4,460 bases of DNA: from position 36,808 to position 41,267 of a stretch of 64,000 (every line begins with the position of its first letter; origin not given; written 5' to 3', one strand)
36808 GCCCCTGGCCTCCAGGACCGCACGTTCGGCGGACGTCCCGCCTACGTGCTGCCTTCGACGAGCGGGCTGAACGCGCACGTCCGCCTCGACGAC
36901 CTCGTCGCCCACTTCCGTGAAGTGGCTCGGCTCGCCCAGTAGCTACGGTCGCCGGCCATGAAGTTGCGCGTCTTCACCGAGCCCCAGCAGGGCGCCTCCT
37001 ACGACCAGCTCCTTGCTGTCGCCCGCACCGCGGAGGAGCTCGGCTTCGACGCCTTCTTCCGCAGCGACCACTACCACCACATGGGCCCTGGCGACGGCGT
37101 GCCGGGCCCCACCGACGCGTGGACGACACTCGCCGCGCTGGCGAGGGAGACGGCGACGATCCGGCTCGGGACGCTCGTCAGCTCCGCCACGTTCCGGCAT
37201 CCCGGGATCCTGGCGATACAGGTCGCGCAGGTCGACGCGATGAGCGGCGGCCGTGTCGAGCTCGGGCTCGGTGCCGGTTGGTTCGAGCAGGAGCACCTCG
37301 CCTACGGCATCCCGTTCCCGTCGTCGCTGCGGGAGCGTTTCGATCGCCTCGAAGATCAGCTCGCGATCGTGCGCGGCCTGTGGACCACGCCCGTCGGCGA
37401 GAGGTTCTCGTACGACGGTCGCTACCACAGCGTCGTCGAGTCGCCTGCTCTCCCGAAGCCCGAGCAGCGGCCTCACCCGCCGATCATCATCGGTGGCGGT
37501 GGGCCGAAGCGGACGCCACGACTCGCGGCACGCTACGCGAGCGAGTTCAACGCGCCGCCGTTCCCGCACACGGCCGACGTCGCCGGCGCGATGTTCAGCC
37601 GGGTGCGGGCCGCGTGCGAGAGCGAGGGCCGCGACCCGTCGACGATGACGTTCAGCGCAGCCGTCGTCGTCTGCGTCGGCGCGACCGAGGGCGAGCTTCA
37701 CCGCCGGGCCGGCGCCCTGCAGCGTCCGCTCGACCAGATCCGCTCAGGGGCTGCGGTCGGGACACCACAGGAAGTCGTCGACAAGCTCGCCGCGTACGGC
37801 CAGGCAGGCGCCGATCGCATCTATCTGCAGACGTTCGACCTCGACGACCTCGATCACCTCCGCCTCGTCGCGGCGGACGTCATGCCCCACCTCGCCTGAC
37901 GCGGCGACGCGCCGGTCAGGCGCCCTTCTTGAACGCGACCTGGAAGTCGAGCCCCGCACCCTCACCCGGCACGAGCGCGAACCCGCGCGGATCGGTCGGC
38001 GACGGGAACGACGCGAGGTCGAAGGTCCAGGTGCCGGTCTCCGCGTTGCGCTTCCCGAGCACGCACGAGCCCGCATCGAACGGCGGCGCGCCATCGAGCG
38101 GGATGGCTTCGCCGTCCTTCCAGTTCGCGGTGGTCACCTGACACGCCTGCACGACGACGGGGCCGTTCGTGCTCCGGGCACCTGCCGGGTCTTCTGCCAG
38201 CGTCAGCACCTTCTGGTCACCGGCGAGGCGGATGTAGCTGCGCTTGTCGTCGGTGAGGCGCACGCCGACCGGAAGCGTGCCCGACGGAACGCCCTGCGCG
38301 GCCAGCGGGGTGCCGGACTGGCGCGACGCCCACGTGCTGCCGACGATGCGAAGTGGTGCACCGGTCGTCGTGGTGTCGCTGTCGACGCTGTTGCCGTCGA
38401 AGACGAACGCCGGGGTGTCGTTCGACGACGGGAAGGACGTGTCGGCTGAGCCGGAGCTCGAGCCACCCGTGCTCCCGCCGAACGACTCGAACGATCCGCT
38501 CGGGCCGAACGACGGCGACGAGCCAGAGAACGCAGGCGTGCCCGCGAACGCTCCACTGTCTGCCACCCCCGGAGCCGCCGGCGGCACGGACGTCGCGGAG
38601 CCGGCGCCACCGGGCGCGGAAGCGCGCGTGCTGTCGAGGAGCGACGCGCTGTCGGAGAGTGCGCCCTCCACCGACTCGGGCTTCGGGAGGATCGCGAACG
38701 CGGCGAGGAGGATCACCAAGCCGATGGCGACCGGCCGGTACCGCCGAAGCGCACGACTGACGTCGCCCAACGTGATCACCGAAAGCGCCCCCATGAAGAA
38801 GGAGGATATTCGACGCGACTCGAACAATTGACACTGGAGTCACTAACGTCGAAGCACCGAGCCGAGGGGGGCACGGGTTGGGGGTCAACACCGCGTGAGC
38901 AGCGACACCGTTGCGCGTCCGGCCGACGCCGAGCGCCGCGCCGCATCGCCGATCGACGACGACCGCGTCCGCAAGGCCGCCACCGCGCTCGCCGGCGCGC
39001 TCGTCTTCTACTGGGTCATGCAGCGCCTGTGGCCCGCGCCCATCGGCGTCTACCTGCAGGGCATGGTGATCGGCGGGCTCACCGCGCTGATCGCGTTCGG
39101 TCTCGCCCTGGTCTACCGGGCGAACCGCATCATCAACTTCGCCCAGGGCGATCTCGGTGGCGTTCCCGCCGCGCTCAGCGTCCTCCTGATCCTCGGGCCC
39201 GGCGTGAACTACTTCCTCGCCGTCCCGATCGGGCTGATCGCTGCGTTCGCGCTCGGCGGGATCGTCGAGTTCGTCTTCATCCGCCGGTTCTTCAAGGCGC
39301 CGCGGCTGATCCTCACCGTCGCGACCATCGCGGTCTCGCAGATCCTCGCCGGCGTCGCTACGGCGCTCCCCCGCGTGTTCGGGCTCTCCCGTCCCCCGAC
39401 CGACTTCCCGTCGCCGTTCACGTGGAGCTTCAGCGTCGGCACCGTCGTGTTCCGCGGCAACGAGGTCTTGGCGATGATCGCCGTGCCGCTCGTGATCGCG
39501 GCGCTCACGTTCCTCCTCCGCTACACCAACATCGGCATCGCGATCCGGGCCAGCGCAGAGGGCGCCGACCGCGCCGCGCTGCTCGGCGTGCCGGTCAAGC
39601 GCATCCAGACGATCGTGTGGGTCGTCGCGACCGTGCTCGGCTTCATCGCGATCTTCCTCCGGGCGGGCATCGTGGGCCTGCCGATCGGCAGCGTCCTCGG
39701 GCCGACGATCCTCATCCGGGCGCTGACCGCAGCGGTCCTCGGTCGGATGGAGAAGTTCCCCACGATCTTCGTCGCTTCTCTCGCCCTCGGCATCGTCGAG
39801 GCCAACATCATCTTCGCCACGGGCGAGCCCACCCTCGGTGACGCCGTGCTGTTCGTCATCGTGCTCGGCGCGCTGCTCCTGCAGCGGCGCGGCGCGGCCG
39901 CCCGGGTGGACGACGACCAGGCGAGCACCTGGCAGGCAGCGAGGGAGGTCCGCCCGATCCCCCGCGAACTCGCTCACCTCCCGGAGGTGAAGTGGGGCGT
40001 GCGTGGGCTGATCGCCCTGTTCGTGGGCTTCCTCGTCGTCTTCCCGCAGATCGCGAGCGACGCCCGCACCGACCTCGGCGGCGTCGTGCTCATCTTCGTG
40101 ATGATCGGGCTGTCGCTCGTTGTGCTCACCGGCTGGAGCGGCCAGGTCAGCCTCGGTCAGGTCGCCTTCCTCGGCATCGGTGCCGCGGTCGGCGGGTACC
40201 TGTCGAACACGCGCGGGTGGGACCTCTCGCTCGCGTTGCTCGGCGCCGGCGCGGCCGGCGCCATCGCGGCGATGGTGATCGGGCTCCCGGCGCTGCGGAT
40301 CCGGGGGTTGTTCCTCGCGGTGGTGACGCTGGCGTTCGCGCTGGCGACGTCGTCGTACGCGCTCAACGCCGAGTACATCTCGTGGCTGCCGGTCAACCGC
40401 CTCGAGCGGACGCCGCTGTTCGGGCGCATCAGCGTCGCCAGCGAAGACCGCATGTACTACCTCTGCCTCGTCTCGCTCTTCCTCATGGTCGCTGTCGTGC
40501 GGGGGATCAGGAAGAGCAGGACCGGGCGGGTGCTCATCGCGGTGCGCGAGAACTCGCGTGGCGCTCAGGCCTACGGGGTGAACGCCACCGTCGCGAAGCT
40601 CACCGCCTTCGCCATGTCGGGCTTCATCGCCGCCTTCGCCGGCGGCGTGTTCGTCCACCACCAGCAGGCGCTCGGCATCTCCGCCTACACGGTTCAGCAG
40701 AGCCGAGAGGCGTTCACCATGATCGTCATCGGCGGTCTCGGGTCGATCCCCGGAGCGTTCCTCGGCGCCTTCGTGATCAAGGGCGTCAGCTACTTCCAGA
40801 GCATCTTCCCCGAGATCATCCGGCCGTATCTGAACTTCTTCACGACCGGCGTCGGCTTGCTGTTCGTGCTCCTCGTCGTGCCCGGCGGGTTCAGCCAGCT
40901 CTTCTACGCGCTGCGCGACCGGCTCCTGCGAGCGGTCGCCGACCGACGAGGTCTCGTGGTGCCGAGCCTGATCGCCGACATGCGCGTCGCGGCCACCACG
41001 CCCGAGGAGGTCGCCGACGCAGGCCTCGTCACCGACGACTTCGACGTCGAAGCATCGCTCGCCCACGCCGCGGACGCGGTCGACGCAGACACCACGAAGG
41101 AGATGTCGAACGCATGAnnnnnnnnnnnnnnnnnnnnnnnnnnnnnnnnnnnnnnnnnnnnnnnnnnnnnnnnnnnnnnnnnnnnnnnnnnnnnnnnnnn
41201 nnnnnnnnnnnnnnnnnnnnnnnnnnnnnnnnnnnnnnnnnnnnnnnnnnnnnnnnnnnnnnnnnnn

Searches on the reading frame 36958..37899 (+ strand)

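Call 3: search_protein_families(library=pfam, proteins=[window:36958-37899:+], max_evalue=0.01)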
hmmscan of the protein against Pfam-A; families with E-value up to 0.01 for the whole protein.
window:36958-37899:+ (313 aa): 1 family
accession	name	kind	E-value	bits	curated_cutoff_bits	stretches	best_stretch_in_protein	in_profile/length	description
PF00296.26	Bac_luciferase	-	3.2e-55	188.1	27.9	2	7-251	13-241/314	Luciferase-like monooxygenase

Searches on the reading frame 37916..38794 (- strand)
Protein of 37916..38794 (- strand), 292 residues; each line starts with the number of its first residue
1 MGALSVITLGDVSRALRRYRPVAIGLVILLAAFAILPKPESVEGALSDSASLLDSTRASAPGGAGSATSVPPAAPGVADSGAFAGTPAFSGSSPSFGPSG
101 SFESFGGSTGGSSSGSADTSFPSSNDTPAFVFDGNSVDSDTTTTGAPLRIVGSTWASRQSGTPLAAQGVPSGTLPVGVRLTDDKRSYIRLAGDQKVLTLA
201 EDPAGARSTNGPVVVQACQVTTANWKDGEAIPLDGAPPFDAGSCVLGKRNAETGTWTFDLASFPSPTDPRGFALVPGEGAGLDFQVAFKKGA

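Call 14: search_protein_families(library=pfam, proteins=[window:37916-38794:-], max_evalue=1)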
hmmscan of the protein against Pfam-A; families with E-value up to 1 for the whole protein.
window:37916-38794:- (292 aa): 0 families

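Call 75: search_protein_families(library=ncbifam, proteins=[window:37916-38794:-], max_evalue=0.01)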
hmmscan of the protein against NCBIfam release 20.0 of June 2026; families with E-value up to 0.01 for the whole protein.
window:37916-38794:- (292 aa): 0 families
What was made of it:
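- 37916..38794 (-): U292: divergently transcribed, TM-anchored protein of unknown function. It shares the R-Y-R-P anchor motif with X633. Membership of the system is uncertain. No Pfam or NCBIfam hit (calls 14, 75).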

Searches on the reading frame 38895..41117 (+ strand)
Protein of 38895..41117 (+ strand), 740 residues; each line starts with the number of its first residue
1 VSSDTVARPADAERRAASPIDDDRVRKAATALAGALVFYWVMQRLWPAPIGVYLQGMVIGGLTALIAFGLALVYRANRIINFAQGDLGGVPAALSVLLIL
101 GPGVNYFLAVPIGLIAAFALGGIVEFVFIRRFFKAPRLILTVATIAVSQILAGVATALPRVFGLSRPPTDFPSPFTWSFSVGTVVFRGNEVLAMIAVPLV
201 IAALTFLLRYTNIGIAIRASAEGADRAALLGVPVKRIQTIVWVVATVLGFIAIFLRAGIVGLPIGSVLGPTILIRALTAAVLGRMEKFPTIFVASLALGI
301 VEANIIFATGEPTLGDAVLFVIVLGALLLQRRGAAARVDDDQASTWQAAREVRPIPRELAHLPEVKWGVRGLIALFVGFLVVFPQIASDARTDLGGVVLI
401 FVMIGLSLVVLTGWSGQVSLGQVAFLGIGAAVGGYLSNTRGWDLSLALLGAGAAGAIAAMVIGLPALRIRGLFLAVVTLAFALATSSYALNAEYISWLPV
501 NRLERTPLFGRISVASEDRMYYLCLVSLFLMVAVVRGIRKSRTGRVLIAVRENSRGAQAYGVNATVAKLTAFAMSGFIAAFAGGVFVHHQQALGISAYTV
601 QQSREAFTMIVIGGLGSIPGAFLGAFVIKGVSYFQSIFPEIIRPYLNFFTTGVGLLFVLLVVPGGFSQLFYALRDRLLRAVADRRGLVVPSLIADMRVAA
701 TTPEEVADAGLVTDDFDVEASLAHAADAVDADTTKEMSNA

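Call 3: search_protein_families(library=pfam, proteins=[window:38895-41117:+], max_evalue=0.01)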
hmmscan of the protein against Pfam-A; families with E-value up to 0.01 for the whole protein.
window:38895-41117:+ (740 aa): 1 family
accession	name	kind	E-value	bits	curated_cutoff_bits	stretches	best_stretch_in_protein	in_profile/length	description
PF02653.21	BPD_transp_2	-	2e-54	185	26.8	2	397-633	8-244/269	Branched-chain amino acid transport system / permease component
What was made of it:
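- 38895..41117 (+): LivH-LivM fused permease (740 aa; start codon not verified). Pfam BPD_transp_2 in two stretches, E 2e-54 (call 3).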

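Call 4: search_protein_families(library=ncbifam, proteins=[window:38895-41117:+], max_evalue=0.01)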
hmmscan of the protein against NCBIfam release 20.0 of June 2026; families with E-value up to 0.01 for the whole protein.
window:38895-41117:+ (740 aa): 9 families
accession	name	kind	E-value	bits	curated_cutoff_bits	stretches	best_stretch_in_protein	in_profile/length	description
NF008450.0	PRK11301.1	subfamily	2.8e-27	96.2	366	2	363-482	83-202/418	high-affinity branched-chain amino acid ABC transporter permease LivM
NF008011.0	PRK10740.1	equivalog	5.6e-22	78.8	379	2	54-337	13-302/308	high-affinity branched-chain amino acid ABC transporter permease LivH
TIGR03409.1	urea_trans_UrtB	equivalog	1.9e-21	77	250.3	2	53-333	4-284/291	urea ABC transporter permease subunit UrtB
TIGR03408.1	urea_trans_UrtC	equivalog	4e-19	69.5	296.2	1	446-666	90-310/313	urea ABC transporter permease subunit UrtC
TIGR03727.1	urea_t_UrtC_arc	equivalog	8.9e-16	57.7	575.55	1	374-669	33-340/369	urea ABC transporter, permease protein UrtC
NF011961.0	PRK15432.1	equivalog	1.8e-09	37.3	388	1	398-661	46-303/344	autoinducer 2 ABC transporter permease LsrC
NF008630.0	PRK11618.1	equivalog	0.00048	19.4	363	1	397-626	44-274/331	galactofuranose ABC transporter, permease protein YjfF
NF040906.3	GguB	equivalog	0.0014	17.9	450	1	524-628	227-337/375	multiple monosaccharide ABC transporter permease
NF007014.0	PRK09478.1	equivalog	0.0048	16.3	386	0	517-637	180-299/336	galactose/methyl galactoside ABC transporter permease MglC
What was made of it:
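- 38895..41117 (+): NCBIfam: LivH-like aa 54-337 and LivM-like aa 363-669 (call 4).
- On HAAT / LIV-type ABC importer: LivH-like aa 54-337 and LivM-like aa 363-669 of ORF 38895-41117 (calls 3, 4).
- Pfam and NCBIfam hits (calls 3, 4).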
